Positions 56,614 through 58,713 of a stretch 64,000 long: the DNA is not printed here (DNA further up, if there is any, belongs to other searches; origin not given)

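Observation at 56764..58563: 599-aa conserved-looking unknown with an NMO/IMPDH-type TIM-barrel phosphate-binding motif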

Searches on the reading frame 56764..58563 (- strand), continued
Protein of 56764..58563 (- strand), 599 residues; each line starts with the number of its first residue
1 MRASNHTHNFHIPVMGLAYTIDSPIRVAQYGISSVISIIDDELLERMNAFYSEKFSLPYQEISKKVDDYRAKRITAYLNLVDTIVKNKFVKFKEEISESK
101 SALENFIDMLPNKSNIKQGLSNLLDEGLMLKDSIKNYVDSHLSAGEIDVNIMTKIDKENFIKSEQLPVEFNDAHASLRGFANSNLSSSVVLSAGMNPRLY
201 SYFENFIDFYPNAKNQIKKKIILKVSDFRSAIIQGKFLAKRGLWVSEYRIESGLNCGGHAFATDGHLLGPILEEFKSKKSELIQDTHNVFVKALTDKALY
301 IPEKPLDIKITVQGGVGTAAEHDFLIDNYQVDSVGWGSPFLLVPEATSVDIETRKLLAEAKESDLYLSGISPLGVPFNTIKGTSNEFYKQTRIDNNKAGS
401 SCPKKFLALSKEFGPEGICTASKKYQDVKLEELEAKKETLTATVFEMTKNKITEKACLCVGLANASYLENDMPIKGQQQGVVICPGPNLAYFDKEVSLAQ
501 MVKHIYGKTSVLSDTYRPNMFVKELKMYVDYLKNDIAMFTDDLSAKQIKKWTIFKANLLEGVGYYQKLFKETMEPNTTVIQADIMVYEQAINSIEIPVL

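Call 58: find_encoding_contigs(protein=P0392, flank=7000, max_places=2)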
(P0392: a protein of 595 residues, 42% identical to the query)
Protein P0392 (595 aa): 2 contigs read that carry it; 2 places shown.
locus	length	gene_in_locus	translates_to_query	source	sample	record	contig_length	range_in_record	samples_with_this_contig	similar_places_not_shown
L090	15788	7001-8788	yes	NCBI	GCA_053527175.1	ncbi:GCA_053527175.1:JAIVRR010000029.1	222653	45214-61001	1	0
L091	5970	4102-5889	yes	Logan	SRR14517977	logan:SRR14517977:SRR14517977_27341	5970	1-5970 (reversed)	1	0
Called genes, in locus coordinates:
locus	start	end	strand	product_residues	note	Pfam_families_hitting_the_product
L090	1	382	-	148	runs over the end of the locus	PF22636:FlK (weak), PF13622:4HBT_3 (weak), PF03061:4HBT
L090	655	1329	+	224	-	-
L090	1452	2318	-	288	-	PF00892:EamA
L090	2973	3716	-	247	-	-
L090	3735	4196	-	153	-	PF07355:GRDB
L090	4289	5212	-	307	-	PF00892:EamA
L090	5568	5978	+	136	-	PF05014:Nuc_deoxyrib_tr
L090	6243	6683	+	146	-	PF09719:C_GCAxxG_C_C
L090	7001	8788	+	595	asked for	-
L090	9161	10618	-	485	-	PF02743:dCache_1, PF17201:Cache_3-Cache_2 (weak), PF00990:GGDEF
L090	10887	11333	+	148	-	PF12663:DUF3788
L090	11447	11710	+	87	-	-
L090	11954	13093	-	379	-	PF03977:OAD_beta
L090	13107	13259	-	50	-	-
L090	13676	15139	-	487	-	PF00072:Response_reg, PF00158:Sigma54_activat, PF14532:Sigma54_activ_2, PF00004:AAA, PF07728:AAA_5 (weak), PF25601:AAA_lid_14, PF02954:HTH_8 (weak)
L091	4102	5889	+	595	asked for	-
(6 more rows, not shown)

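Call 62: search_protein_families(library=pfam, proteins=[L008:10748-12025:-, L008:12357-13406:-, L005:11021-11455:-, L008:3592-5979:-, L005:12068-13279:-, L008:6096-7652:+, L008:9846-10271:-, L037:9798-10745:+, L037:4824-5975:+, L004:7342-7812:-], max_evalue=0.0001)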
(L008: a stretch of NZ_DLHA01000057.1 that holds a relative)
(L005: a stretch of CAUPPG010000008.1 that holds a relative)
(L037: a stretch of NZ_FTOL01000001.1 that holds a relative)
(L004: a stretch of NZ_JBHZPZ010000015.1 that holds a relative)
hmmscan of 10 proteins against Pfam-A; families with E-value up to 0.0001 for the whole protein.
L008:10748-12025:- (425 aa): 2 families
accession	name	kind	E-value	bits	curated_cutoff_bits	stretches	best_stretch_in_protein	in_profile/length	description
PF22580.2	KYNU_C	-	1.4e-20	73.6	27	1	338-418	10-90/90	Kynureninase C-terminal domain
PF00266.25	Aminotran_5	-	3.9e-09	36.4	21.5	1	106-246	71-202/371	Aminotransferase class-V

L008:12357-13406:- (349 aa): 1 family
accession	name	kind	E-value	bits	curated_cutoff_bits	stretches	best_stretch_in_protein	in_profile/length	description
PF02547.20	Queuosine_synth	-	7.1e-139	462.8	25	1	3-348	1-322/322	Queuosine biosynthesis protein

L005:11021-11455:- (144 aa): 1 family
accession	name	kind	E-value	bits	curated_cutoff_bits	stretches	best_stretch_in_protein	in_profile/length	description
PF02082.26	Rrf2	-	5.7e-25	88.4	30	1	3-132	2-130/132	Iron-dependent Transcriptional regulator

L008:3592-5979:- (795 aa): 1 family
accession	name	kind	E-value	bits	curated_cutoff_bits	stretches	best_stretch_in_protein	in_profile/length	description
PF01804.23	Penicil_amidase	-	8.3e-211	703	21.3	1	46-782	2-673/675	Penicillin amidase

L005:12068-13279:- (403 aa): 0 families

L008:6096-7652:+ (518 aa): 0 families

L008:9846-10271:- (141 aa): 2 families
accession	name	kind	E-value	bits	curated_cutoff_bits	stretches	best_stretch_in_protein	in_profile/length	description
PF13441.11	Gly-zipper_YMGG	-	2.4e-07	30.8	28.9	1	88-131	2-44/45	YMGG-like Gly-zipper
PF13488.11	Gly-zipper_Omp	-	3e-05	24.3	25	0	92-136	2-45/46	Glycine zipper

L037:9798-10745:+ (315 aa): 1 family
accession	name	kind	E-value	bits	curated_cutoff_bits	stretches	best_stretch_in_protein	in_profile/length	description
PF00248.27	Aldo_ket_red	-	2.2e-70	237.5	24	1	16-312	2-289/291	Aldo/keto reductase family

L037:4824-5975:+ (383 aa): 4 families
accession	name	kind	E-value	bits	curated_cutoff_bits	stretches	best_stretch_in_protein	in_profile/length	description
PF16576.10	HlyD_D23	-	2.6e-26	92.7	30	1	66-278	2-190/214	Barrel-sandwich domain of CusB or HlyD membrane-fusion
PF13437.12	HlyD_3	-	1.5e-17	64.7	22.2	1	199-291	2-96/106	HlyD family secretion protein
PF13533.13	Biotin_lipoyl_2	-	2.2e-06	27.8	29.8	0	85-114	2-31/32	Biotin-lipoyl like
PF00364.28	Biotin_lipoyl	-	1.9e-05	24.8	22.1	0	197-227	43-73/73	Biotin-requiring enzyme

L004:7342-7812:- (156 aa): 0 families

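Call 65: search_solved_structures(query=P0201, max_evalue=10, show_alignments=5)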
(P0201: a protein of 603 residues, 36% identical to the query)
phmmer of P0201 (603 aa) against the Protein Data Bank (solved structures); distinct sequences matched with E-value up to 10: 6.
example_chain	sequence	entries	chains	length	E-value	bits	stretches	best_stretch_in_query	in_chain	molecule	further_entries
9lt5_A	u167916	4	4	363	0.11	14.6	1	321-392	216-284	2-nitropropane dioxygenase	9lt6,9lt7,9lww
9jsy_A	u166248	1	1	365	0.11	14.5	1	321-392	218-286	2-nitropropane dioxygenase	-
9k7h_A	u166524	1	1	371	0.11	14.5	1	321-392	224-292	2-nitropropane dioxygenase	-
7e1q_A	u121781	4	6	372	0.11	14.5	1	321-392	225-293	2-nitropropane dioxygenase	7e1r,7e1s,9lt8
5n2p_A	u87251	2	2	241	0.67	11.9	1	319-351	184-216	Tryptophan synthase alpha chain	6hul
5lsm_A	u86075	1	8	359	1.4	10.8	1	322-377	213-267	FMN-dependent nitronate monooxygenase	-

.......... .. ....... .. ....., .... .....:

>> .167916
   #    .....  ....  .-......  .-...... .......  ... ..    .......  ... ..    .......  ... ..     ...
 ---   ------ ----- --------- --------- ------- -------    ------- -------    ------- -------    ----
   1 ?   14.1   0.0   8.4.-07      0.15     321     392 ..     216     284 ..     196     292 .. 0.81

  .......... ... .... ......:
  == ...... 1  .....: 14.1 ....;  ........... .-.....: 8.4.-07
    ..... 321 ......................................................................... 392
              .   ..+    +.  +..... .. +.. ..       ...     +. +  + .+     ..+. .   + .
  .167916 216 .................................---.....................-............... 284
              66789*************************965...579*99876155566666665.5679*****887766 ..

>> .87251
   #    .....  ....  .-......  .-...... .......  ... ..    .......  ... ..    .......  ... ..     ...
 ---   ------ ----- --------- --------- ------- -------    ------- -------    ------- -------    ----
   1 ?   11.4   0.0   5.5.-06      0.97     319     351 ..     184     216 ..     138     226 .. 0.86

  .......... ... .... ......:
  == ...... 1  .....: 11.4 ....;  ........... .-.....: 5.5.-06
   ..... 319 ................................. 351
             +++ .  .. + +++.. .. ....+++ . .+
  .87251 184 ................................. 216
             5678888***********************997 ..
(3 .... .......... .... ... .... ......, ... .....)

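Call 74: search_protein_families(library=ncbifam, proteins=[P0129, P0149, P0131], max_evalue=0.001)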
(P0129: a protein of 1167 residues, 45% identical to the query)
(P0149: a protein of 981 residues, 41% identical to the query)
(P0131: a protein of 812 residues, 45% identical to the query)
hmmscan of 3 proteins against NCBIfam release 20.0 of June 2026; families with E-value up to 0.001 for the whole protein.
P0129 (1167 aa): 15 families
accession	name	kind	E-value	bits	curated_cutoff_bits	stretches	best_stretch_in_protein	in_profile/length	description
TIGR01931.1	cysJ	equivalog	2e-164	548.5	668.15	1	633-1166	58-597/597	assimilatory sulfite reductase (NADPH) flavoprotein subunit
NF008197.0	PRK10953.1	equivalog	1.2e-135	453.1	838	1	629-1166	57-601/601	NADPH-dependent assimilatory sulfite reductase flavoprotein subunit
NF004859.0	PRK06214.1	equivalog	1.2e-94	318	432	1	789-1166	161-539/539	sulfite reductase subunit alpha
NF045929.1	FNRPetHCyano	equivalog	6.2e-28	97.7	600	1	951-1159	185-404/411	ferredoxin--NADP reductase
NF058510.1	bifunc_CpcD_PetH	exception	3.6e-27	95.1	635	1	951-1161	181-400/405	bifunctional rod-capping linker CpcD/ferredoxin--NADP reductase PetH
NF005989.0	PRK08105.1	equivalog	7.8e-18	64.9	160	1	638-760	6-127/149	flavodoxin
TIGR03224.1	benzo_boxA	equivalog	1.6e-15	57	459.2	1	965-1142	216-391/411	benzoyl-CoA 2,3-epoxidase subunit BoxA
NF006531.0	PRK09004.1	equivalog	2.2e-15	56.7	158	1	637-764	5-129/146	FMN-binding protein MioC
NF005216.0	PRK06703.1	subfamily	3.4e-11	43.4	127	1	639-761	7-126/151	flavodoxin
NF009805.0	PRK13289.1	equivalog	7e-08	31.8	432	1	980-1137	225-381/399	NO-inducible flavohemoprotein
TIGR01753.1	flav_short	equivalog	2.4e-07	31.4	123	1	641-763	6-125/140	flavodoxin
NF005587.0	PRK07308.1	equivalog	2e-06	28.1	138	1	639-761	7-126/147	flavodoxin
TIGR02160.1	PA_CoA_Oxy5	hypoth_equivalog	2.1e-06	26.8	420.8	1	983-1100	74-189/352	1,2-phenylacetyl-CoA epoxidase subunit PaaE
NF040810.1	BenC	equivalog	5.2e-05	22.6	430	1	983-1135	173-317/333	benzoate 1,2-dioxygenase electron transfer component BenC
NF004343.0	PRK05723.1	equivalog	6.8e-05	22.9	204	1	649-757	16-125/151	flavodoxin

P0149 (981 aa): 2 families
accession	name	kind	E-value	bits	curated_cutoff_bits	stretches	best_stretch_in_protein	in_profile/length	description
NF003441.0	PRK04974.1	equivalog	4.6e-08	31.8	610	1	677-892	287-491/823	glycerol-3-phosphate 1-O-acyltransferase PlsB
TIGR03703.1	plsB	equivalog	8.1e-08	31.2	618.5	1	678-893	278-482/799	glycerol-3-phosphate 1-O-acyltransferase PlsB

P0131 (812 aa): 18 families
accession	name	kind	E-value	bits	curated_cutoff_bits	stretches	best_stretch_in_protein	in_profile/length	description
NF053878.1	FATransRegFadRBac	equivalog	3.1e-12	46.6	200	1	3-187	4-189/190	fatty acid metabolism transcriptional regulator FadR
NF053731.1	TransRegFasRMycb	equivalog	6.8e-11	42.3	330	1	2-175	11-181/199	HTH-type transcriptional activator FasR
TIGR03968.1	mycofact_TetR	equivalog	9.4e-11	41.6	224.9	1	3-68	10-75/190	mycofactocin system transcriptional regulator MftR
NF041196.1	ScbR_bind_reg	equivalog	1.6e-09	38.2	150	1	4-186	8-189/191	ScbR family autoregulator-binding transcription factor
NF051852.1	efflux_TF_MtrR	exception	1.7e-09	37.8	280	1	4-186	12-201/205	multidrug efflux system transcriptional repressor MtrR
TIGR03613.1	RutR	equivalog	7.6e-09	35.7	368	1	3-145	9-150/202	pyrimidine utilization regulatory protein R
NF050111.1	TransRegSACE7040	equivalog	8e-09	35.7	250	1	3-81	2-80/186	SACE_7040 family transcriptional regulator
NF007430.0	PRK09975.1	equivalog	1.5e-08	34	274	1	3-88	12-98/220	acrEF/envCD operon transcriptional regulator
TIGR03384.1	betaine_BetI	equivalog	1.8e-08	34.3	201.3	1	3-82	9-88/189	choline-binding transcriptional repressor BetI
NF007015.0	PRK09480.1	equivalog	2.1e-08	34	120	1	4-85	12-93/197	nucleoid occlusion factor SlmA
NF001978.0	PRK00767.1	equivalog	1e-07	32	118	1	4-128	11-130/197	transcriptional regulator BetI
NF011584.0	PRK15008.1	equivalog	1.6e-07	31.4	230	1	3-95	19-110/212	HTH-type transcriptional regulator RutR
NF007949.0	PRK10668.1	equivalog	5.6e-06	26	271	1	3-80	12-90/216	multidrug efflux transporter transcriptional repressor AcrR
NF037937.1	septum_RefZ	equivalog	2.1e-05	24.5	180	1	4-71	1-68/195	forespore capture DNA-binding protein RefZ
NF058643.1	TranRegCurRPseudo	equivalog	6.4e-05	22.7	300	1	2-87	7-93/193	TetR family transcriptional repressor CurR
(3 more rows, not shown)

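Call 75: find_encoding_contigs(protein=P0131, flank=6000, max_places=3)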
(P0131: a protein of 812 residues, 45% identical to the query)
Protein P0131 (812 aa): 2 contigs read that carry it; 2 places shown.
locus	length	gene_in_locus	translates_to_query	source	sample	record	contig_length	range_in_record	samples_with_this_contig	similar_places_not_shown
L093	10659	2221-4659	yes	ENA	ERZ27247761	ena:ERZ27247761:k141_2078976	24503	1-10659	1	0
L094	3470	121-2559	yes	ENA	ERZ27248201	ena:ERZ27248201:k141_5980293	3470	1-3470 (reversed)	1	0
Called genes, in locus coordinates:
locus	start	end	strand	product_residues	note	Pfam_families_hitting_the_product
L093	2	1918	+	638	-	?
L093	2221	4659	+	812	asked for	PF00440:TetR_N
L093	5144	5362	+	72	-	-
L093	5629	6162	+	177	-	PF01797:Y1_Tnp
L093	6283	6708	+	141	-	-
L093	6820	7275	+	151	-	-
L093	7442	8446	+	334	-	PF08240:ADH_N, PF02826:2-Hacid_dh_C (weak), PF00107:ADH_zinc_N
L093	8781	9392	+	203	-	PF00440:TetR_N, PF13977:TetR_C_6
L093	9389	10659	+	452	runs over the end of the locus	PF02321:OEP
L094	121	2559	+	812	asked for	PF00440:TetR_N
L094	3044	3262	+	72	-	-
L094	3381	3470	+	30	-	?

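Call 84: find_related_loci(query=A3, collection=metagenome_contigs, flank=6000)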
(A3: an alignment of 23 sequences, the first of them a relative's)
Query A3 (605 aa) in metagenome_contigs; peptide patterns used: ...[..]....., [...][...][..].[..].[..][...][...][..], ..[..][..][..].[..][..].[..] (x = any residue, [..] = any of these).
600 stretches matched a pattern (row limit reached: there are more); 534 encode a relative of the query (tblastn E <= 1e-3); the best 80 are kept; 80 distinct loci.
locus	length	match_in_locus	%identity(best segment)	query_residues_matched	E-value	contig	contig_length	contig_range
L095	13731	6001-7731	47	5-590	2e-175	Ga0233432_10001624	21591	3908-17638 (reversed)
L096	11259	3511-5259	47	4-588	7e-176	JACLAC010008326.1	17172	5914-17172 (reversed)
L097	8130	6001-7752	47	7-593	2e-175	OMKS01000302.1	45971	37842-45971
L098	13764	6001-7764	45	3-593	7e-175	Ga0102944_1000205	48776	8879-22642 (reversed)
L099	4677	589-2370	46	3-595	8e-178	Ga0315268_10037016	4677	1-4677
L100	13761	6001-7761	45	4-593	1e-170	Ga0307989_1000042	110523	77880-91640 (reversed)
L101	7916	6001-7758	46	7-593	3e-168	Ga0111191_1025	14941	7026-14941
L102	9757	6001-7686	47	7-571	3e-168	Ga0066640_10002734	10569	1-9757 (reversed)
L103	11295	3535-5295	45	5-593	2e-167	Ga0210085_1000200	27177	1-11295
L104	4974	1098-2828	44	6-590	6e-171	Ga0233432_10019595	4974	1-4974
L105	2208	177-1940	45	7-594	6e-180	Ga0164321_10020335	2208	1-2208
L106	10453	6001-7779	45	5-593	8e-167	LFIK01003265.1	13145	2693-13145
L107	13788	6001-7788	45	6-605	4e-166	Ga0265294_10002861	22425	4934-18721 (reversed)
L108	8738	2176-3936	44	7-595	3e-166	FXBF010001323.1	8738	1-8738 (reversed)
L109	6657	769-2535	43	4-593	5e-166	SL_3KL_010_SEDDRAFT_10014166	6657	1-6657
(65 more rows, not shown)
